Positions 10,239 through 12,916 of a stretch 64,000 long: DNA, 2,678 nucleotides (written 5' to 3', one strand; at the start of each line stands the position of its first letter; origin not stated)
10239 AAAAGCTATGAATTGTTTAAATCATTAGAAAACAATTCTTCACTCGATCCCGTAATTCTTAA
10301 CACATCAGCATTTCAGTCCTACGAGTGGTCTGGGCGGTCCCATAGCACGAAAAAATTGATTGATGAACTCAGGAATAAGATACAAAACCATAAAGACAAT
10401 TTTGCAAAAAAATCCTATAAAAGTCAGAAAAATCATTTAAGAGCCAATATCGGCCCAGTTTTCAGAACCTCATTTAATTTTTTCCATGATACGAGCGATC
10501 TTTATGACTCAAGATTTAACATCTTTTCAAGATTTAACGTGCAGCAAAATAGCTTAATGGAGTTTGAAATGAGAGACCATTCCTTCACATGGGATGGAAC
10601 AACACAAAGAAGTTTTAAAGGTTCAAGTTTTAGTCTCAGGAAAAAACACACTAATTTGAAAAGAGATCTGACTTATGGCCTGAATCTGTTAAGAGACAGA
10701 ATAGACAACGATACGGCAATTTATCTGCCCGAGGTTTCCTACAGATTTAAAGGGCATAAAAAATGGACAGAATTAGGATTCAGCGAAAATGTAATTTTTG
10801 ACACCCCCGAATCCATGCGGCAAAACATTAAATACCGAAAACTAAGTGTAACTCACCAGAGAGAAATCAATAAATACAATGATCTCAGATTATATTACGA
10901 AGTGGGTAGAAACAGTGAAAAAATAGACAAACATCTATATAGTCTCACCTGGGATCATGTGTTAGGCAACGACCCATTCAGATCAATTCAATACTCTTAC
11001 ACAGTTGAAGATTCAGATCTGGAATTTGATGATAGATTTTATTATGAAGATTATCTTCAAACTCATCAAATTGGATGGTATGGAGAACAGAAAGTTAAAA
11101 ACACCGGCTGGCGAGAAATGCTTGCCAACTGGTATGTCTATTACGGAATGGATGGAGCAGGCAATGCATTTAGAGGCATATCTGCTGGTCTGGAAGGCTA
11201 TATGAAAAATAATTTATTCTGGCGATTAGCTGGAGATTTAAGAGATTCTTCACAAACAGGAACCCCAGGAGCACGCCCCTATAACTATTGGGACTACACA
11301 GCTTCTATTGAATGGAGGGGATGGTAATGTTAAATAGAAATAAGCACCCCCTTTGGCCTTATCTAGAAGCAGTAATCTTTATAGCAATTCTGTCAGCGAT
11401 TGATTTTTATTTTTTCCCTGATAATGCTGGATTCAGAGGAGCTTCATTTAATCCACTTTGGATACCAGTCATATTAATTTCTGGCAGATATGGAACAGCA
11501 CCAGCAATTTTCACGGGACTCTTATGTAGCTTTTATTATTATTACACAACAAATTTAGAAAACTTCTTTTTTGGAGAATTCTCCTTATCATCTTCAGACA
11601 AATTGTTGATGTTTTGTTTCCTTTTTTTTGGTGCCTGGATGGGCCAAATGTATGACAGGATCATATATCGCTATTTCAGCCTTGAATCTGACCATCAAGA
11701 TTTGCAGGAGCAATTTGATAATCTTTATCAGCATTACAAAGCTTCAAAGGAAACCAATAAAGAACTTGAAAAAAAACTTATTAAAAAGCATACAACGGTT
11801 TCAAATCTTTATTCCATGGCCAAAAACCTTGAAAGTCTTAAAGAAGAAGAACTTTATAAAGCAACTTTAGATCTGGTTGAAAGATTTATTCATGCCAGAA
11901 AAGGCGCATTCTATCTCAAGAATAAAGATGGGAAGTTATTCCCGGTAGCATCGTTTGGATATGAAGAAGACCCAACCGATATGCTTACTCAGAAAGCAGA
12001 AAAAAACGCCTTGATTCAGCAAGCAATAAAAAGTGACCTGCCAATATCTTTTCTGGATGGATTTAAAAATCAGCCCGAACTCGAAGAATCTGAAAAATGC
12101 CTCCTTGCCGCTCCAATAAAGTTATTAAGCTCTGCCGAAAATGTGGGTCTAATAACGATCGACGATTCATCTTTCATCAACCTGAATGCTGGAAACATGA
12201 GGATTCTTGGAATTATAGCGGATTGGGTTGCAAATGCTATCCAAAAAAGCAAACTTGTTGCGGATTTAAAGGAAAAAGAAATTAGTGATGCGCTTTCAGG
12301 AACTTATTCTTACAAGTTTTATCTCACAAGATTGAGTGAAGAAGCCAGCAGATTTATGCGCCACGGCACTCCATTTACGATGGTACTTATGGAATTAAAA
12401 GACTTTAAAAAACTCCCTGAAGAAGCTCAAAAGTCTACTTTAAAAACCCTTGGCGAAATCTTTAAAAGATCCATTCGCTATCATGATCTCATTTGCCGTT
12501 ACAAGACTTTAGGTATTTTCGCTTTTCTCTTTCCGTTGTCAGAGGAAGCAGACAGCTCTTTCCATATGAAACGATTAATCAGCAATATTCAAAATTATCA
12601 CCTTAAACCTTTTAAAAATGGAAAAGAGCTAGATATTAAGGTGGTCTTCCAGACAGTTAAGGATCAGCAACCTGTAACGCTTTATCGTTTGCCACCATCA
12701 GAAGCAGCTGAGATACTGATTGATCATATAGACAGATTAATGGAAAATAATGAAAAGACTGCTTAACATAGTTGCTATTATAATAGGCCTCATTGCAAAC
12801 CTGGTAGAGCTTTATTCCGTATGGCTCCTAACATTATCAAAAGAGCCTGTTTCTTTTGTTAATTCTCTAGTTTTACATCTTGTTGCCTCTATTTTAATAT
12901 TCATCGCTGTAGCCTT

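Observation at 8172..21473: Pel-type exopolysaccharide locus with rearranged gene order, split pelA and no pelC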

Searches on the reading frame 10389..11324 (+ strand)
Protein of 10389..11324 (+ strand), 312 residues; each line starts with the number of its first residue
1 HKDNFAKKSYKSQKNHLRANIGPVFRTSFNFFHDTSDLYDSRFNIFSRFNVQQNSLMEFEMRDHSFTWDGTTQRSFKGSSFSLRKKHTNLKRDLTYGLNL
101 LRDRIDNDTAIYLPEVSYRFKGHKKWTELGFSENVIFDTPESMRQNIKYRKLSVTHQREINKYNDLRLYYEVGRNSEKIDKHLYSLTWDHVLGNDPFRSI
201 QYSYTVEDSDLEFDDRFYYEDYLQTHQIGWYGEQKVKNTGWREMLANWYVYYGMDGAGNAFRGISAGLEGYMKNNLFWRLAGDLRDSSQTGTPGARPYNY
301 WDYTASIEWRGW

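Call 26: find_homologous_proteins(query=window:10389-11324:+, max_evalue=0.01)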
Query window:10389-11324:+: 507 candidates shared short words with the query, none scored E <= 0.01.

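Call 38: search_protein_representatives(protein=window:10389-11324:+)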
Query: 312 residues. Proteins with E-value up to 0.001 (for the whole library): 13; up to 1e-10: 12; up to 1e-30: 3. The best 13 are listed.
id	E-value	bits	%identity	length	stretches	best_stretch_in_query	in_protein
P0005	9.2e-55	202.6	36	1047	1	7-312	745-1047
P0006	9.9e-38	146.6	31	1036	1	8-312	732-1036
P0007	3.2e-37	145.0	33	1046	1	17-312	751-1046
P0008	1.4e-30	123.2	28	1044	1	15-312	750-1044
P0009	3.1e-28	115.5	27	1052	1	3-312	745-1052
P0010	2.8e-22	95.9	25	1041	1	18-312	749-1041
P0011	1.7e-21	93.3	25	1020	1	10-312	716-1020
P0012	6.7e-21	91.3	25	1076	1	11-312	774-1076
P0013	8.0e-21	91.1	24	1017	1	19-312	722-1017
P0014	3.0e-20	89.2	27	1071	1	9-312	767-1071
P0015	2.7e-18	82.8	24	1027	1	12-312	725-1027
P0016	5.5e-16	75.2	25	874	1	8-312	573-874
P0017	3.1e-07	46.4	26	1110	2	23-234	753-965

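Call 42: search_solved_structures(query=A1, max_evalue=10)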
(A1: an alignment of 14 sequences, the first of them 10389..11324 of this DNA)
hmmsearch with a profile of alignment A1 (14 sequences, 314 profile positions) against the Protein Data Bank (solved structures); distinct sequences matched with E-value up to 10: 1.
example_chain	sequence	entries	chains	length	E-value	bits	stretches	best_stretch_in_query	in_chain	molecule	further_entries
2yuf_A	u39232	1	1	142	0.61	12.3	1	7-72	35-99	NGFI-A-binding protein 1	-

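Call 47: find_encoding_contigs(protein=P0005, flank=10000, max_places=3)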
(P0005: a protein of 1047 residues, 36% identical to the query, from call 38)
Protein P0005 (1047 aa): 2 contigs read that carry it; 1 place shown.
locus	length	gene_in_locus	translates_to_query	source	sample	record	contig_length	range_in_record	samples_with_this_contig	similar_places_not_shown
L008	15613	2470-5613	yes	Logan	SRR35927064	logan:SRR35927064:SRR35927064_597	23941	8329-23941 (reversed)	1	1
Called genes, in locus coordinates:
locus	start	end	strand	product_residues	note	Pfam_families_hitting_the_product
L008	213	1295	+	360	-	PF00266:Aminotran_5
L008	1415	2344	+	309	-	PF00389:2-Hacid_dh, PF03446:NAD_binding_2 (faint), PF02826:2-Hacid_dh_C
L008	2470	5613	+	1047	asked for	PF12895:ANAPC3 (faint), PF00515:TPR_1 (faint), PF07719:TPR_2 (faint), PF14561:TPR_20 (faint), PF13176:TPR_7 (faint), PF13181:TPR_8 (faint), PF13414:TPR_11 (faint), PF14559:TPR_19, +3 more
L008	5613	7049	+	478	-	-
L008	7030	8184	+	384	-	-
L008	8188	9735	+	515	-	PF11997:DUF3492, PF13439:Glyco_transf_4, PF13579:Glyco_trans_4_4 (weak), PF20706:GT4-conflict, PF00534:Glycos_transf_1, PF13692:Glyco_trans_1_4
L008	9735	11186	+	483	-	PF16933:PelG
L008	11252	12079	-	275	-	PF03537:Glyco_hydro_114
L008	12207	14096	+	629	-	PF09960:DUF2194, PF10096:DUF2334, PF09960:DUF2194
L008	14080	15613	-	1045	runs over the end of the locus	PF00497:SBP_bac_3 (faint), PF08448:PAS_4, PF13426:PAS_9, PF00512:HisKA, PF02518:HATPase_c, PF00072:Response_reg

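Call 48: find_encoding_contigs(protein=P0014, flank=10000, max_places=2)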
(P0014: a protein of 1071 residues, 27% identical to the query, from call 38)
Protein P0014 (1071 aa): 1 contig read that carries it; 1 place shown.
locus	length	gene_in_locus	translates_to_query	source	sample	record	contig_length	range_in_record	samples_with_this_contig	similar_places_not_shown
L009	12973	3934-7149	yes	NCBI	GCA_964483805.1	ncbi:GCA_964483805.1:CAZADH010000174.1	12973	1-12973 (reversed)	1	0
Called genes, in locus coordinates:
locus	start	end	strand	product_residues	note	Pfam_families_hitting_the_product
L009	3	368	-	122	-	?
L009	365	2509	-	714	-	-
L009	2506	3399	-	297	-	PF00005:ABC_tran, PF13304:AAA_21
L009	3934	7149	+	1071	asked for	PF14559:TPR_19 (faint), PF14561:TPR_20 (faint), PF07719:TPR_2 (faint)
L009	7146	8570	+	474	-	PF01590:GAF, PF13185:GAF_2 (weak), PF13492:GAF_3, PF00990:GGDEF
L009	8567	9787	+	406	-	-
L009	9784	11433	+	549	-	PF11997:DUF3492, PF13439:Glyco_transf_4, PF20706:GT4-conflict (weak), PF00534:Glycos_transf_1, PF13692:Glyco_trans_1_4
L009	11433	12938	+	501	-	PF16933:PelG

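Call 49: find_encoding_contigs(protein=P0011, flank=10000, max_places=2)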
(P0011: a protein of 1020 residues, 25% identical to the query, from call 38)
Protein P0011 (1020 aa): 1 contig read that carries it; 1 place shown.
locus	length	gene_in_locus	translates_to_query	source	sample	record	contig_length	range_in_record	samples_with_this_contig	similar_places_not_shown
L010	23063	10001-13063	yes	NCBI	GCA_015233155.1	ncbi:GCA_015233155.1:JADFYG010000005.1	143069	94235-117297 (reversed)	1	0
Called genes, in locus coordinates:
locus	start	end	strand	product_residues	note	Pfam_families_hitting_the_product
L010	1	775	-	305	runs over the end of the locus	PF07837:FTCD_N, PF02971:FTCD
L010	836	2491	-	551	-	PF17391:Urocanase_N, PF01175:Urocanase, PF17392:Urocanase_C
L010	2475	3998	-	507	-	PF00221:Lyase_aromatic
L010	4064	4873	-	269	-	PF01869:BcrAD_BadFG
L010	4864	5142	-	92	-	PF12797:Fer4_2 (faint), PF12837:Fer4_6 (faint), PF00037:Fer4 (faint), PF13237:Fer4_10 (weak), PF14697:Fer4_21 (weak), PF12838:Fer4_7 (weak), PF13187:Fer4_9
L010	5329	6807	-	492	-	PF00211:Guanylate_cyc, PF14559:TPR_19 (faint)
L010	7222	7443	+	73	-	-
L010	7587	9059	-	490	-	PF08757:CotH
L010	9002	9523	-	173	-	-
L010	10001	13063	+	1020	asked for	PF13432:TPR_16 (faint), PF14559:TPR_19 (faint), PF00515:TPR_1 (faint), PF07719:TPR_2 (faint), PF13181:TPR_8 (faint), PF13428:TPR_14 (faint)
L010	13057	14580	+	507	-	PF13492:GAF_3 (weak), PF00990:GGDEF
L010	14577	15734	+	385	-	-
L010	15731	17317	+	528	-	PF11997:DUF3492, PF13439:Glyco_transf_4, PF13579:Glyco_trans_4_4 (weak), PF00534:Glycos_transf_1, PF13692:Glyco_trans_1_4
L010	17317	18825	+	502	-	PF16933:PelG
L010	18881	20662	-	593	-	PF09960:DUF2194, PF01522:Polysacc_deac_1 (weak), PF10096:DUF2334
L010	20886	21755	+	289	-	PF03537:Glyco_hydro_114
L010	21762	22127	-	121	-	PF01740:STAS, PF13466:STAS_2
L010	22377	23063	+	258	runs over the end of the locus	PF01026:TatD_DNase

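Call 50: predict_structure(alignment_id=A2)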
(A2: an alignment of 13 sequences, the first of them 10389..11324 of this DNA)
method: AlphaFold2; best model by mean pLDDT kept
length: 312 residues; sequences in the alignment: 13
mean_pLDDT: 90.6   pTM: 0.82
mean pLDDT of the five models: 90.6, 90.5, 89.8, 89.7, 89.6
residues with pLDDT >= 90: 226; 70-90: 64; 50-70: 17; < 50: 5
segments of 3 or more residues with pLDDT < 50: 293-295
pLDDT, mean of each block of 10 residues (from residue 1): 67 72 93 93 96 92 94 93 95 97 96 98 97 94 95 98 96 95 97 93 95 77 94 82 87 91 96 89 88 66 96 76
secondary structure, 60 per line:
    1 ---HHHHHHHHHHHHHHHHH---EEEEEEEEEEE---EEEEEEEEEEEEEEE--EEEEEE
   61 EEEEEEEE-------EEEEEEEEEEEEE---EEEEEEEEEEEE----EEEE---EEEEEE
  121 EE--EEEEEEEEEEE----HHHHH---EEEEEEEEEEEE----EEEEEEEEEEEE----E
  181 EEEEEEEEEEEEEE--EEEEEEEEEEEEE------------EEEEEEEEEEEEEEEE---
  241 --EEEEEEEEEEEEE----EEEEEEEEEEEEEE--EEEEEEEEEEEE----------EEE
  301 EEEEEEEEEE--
elements in order: H4-20 E24-34 E38-52 E55-68 E76-88 E92-103 E108-111 E115-122 E125-135 H140-144 E148-159 E164-175 E180-194 E197-209 E222-237 E243-255 E260-273 E276-287 E298-310

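Call 54: fold_search(model_id=the predicted structure, library=pdb)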
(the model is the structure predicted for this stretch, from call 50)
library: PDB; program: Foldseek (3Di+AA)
matches with E <= 10: 992; with E <= 0.001: 226
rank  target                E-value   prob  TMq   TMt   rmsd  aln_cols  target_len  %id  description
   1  9h80_M                2.0e-11  1.00  0.76  0.62   4.8       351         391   12  Structure of the outer membrane exopolysaccharide transporter PelBC (released 2025-06-11)
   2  4y25                  1.5e-10  1.00  0.74  0.79   3.5       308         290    8  Bacterial polysaccharide outer membrane secretin (released 2016-03-16)
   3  9b8a                  2.3e-08  1.00  0.76  0.45   4.8       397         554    9  Cryo-EM structure of E. coli cellulose synthase subunit C (released 2025-02-19)
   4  6tzk                  2.9e-08  1.00  0.73  0.52   5.4       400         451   10  Bacterial cellulose synthase outermembrane channel BcsC with terminal TPR repeat (released 2019-10-23)
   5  9b8h_A                4.3e-08  1.00  0.77  0.43   4.5       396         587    9  Cryo-EM structure of E. coli cellulose synthase subunit C with cellotetraose (released 2025-02-19)
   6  5mdq_A                2.7e-07  1.00  0.41  0.38  12.2       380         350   10  Crystal structure of outer membrane expressed Chitoporin VhChip from Vibrio harveyi (released 2017-12-20)
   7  5mdo_A                3.4e-07  1.00  0.40  0.38   9.7       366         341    9  Crystal structure of in vitro folded Chitoporin VhChip from Vibrio harveyi (crystal form I) (released 2017-12-20)
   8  6ehe                  3.9e-07  1.00  0.42  0.43   9.8       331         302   11  OmpTdeltaL8 (loop L8 deletion mutant of OmpT), an outer membrane protein of Vibrio cholerae (released 2018-04-25)
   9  2fgq                  7.1e-07  1.00  0.47  0.46   9.0       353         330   11  High resolution X-ray structure of Omp32 in complex with malate (released 2006-01-31)
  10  4aui_A                8.3e-07  1.00  0.43  0.44  10.1       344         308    7  STRUCTURE AND FUNCTION OF THE PORB PORIN FROM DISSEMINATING N. GONORRHOEAE (released 2012-10-10)
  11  8bym_A                8.7e-07  1.00  0.47  0.46  10.1       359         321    9  Outer membrane attachment porin OmpM1 from Veillonella parvula (released 2023-11-08)
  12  4foz                  9.2e-07  1.00  0.48  0.42   8.7       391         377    8  Crystal Structure of OccD1 (OprD) Y282R/D307H (released 2013-03-13)
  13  1e54_A                1.5e-06  1.00  0.46  0.44   9.9       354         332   10  Anion-selective porin from Comamonas acidovorans (released 2001-07-12)
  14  8wv0_B                1.7e-06  1.00  0.44  0.43  10.2       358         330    9  Outer membrane porin of Burkholderia pseudomallei (BpsOmp38) (released 2024-10-30)
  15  8bys_B                1.8e-06  1.00  0.46  0.45  10.2       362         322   10  Outer membrane attachment porin OmpM1 from Veillonella parvula, native (released 2023-11-08)
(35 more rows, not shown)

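Call 67: search_protein_families(library=pfam, proteins=[L010:13057-14580:+, L010:14577-15734:+, L008:5613-7049:+, L008:7030-8184:+], max_evalue=0.01)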
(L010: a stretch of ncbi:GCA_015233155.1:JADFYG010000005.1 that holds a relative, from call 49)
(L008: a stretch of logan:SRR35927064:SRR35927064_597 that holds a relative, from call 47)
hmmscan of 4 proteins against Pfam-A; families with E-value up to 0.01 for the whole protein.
L010:13057-14580:+ (507 aa): 4 families
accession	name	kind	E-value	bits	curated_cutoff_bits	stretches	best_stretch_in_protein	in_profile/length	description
PF00990.26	GGDEF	-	4.2e-09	36.8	23.8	1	320-440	4-127/161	Diguanylate cyclase, GGDEF domain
PF13492.12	GAF_3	-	2.2e-06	28.6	27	1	175-305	5-128/129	GAF domain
PF01590.32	GAF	-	4.7e-05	24.4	22.4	1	174-304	4-133/133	GAF domain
PF13493.11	DUF4118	-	0.00046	20.4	28.4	1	11-113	1-99/107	Domain of unknown function (DUF4118)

L010:14577-15734:+ (385 aa): 0 families

L008:5613-7049:+ (478 aa): 4 families
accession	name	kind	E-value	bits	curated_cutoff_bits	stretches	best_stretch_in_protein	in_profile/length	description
PF01590.32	GAF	-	8.9e-05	23.5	22.4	1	173-304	3-133/133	GAF domain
PF13492.12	GAF_3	-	0.0004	21.2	27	1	173-304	3-127/129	GAF domain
PF13185.12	GAF_2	-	0.0031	18.2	28.6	1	170-304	2-135/136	GAF domain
PF09515.15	Thia_YuaJ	-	0.0057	17.2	25.8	1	20-66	13-54/177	Thiamine transporter protein (Thia_YuaJ)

L008:7030-8184:+ (384 aa): 0 families

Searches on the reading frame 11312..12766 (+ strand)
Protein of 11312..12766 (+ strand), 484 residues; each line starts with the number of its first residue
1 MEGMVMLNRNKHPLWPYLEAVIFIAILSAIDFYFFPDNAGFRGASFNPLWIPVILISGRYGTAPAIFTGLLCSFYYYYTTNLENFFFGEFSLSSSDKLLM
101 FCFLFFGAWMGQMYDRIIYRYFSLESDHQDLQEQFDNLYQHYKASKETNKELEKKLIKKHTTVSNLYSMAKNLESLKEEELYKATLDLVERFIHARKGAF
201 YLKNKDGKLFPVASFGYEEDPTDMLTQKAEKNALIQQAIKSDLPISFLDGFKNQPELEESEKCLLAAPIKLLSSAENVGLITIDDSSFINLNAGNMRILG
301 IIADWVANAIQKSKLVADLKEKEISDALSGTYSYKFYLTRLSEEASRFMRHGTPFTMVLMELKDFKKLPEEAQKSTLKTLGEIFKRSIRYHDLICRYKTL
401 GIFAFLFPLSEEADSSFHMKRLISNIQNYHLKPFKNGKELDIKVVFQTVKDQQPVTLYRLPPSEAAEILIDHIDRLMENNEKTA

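Call 3: search_protein_families(library=pfam, proteins=[window:11312-12766:+], max_evalue=0.01)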
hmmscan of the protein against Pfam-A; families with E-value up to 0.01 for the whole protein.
window:11312-12766:+ (484 aa): 5 families
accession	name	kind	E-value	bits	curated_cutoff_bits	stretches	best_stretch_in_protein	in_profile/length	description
PF13492.12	GAF_3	-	1.4e-07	32.5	27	1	179-311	3-128/129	GAF domain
PF00990.26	GGDEF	-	5.2e-06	26.8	23.8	1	325-446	3-127/161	Diguanylate cyclase, GGDEF domain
PF13185.12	GAF_2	-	4.7e-05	24.1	28.6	1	178-311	4-136/136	GAF domain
PF01590.32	GAF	-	0.0015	19.5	22.4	1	179-310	3-133/133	GAF domain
PF05859.17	Mis12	-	0.0031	17.7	25.7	1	126-197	112-183/231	Mis12 protein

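Call 4: search_protein_families(library=ncbifam, proteins=[window:11312-12766:+], max_evalue=0.01)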
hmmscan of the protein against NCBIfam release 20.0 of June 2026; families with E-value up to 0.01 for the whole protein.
window:11312-12766:+ (484 aa): 8 families
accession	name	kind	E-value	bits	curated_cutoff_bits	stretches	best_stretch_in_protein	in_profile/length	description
NF038266.1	diguan_SiaD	equivalog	6.1e-10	38.9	290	1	315-442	86-216/252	biofilm regulation diguanylate cyclase SiaD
NF047654.1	DiguCycDgcRLepto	equivalog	2e-08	33.5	500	1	307-432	117-245/295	diguanylate cyclase DgcR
TIGR00254.1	GGDEF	domain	3.5e-07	30.1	37.4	1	321-427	3-112/168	diguanylate cyclase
TIGR01817.1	nifA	equivalog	5.2e-05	22.2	528.85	1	163-327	4-173/534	nif-specific transcriptional activator NifA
NF007135.0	PRK09581.1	equivalog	0.00015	20.7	474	1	321-399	290-372/457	PleD family two-component system response regulator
NF051473.1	DigCycDgcsShew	equivalog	0.0002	20.9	400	1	297-396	109-212/291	diguanylate cyclase DgcS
NF007380.0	PRK09894.1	equivalog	0.0011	18.4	256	0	325-447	131-252/296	diguanylate cyclase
TIGR02357.1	ECF_ThiT_YuaJ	equivalog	0.0014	18.6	108.45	1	22-73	5-59/183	energy-coupled thiamine transporter ThiT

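Call 19: search_solved_structures(query=window:11312-12766:+, max_evalue=0.01, show_alignments=1)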
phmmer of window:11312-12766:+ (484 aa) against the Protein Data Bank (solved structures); distinct sequences matched with E-value up to 0.01: 5.
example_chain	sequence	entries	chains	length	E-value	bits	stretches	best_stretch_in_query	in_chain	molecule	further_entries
6zxm_A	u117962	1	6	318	6.1e-07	31.8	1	308-432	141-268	Putative GGDEF/response regulator receiver domain protein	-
6zxb_A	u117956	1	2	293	4.2e-05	25.8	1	308-432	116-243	Putative GGDEF/response regulator receiver domain protein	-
6zxc_A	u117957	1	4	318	5.3e-05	25.4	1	308-432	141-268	Putative GGDEF/response regulator receiver domain protein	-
7e6g_A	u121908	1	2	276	0.00032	22.9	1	317-424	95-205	Putative GGDEF domain protein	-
6d9m_A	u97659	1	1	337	0.0073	18.4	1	326-408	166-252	Fusion protein of Endolysin,Response receiver sensor diguanylate cyclase, GAF domain-conta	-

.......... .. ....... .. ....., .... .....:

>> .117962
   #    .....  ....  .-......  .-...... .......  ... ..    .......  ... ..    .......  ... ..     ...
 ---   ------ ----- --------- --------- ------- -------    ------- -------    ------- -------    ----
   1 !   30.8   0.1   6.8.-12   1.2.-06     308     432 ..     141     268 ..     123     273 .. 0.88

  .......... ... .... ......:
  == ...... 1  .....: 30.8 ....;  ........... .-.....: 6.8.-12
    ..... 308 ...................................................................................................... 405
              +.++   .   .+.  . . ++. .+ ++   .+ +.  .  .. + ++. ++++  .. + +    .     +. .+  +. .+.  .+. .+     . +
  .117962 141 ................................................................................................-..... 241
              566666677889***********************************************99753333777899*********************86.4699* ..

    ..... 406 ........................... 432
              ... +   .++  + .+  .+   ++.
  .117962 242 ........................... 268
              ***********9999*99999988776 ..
